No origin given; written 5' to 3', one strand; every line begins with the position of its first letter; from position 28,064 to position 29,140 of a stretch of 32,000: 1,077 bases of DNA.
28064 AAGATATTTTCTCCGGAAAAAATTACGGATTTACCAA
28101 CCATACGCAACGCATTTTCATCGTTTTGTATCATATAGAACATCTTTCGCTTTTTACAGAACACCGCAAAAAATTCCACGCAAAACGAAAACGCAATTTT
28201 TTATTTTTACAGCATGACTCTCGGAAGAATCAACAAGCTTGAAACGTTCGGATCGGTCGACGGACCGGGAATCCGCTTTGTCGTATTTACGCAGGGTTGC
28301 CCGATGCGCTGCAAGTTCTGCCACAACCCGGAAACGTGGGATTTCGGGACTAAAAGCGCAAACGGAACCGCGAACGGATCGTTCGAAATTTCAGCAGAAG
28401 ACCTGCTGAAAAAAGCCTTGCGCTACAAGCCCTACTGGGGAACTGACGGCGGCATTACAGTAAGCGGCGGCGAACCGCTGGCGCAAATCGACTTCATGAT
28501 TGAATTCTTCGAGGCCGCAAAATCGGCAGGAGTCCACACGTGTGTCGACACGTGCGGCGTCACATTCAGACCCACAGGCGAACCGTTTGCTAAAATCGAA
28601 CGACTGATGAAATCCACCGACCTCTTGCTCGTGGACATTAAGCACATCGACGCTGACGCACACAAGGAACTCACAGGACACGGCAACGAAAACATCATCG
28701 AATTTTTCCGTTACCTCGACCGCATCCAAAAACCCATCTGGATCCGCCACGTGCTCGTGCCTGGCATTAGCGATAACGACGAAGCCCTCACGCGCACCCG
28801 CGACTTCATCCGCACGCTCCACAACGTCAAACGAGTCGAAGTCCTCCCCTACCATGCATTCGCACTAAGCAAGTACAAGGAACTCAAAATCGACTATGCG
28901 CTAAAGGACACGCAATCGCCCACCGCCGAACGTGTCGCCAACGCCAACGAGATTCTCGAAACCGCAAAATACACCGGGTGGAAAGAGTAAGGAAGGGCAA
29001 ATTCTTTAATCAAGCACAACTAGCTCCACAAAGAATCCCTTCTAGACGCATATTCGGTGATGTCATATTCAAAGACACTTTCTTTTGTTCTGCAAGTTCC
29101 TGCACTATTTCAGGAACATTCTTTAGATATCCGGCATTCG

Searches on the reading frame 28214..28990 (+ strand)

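Call 13: search_protein_families(library=pfam, proteins=[window:28214-28990:+], max_evalue=0.001)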
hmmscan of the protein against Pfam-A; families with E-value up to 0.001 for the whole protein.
window:28214-28990:+ (258 aa): 2 families
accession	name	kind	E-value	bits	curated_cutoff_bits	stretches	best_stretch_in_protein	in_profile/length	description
PF04055.27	Radical_SAM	-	2.2e-26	93.4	29.5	1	23-191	1-161/166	Radical SAM superfamily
PF13353.11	Fer4_12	-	2.7e-19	70.3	22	1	15-160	1-133/137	4Fe-4S single cluster domain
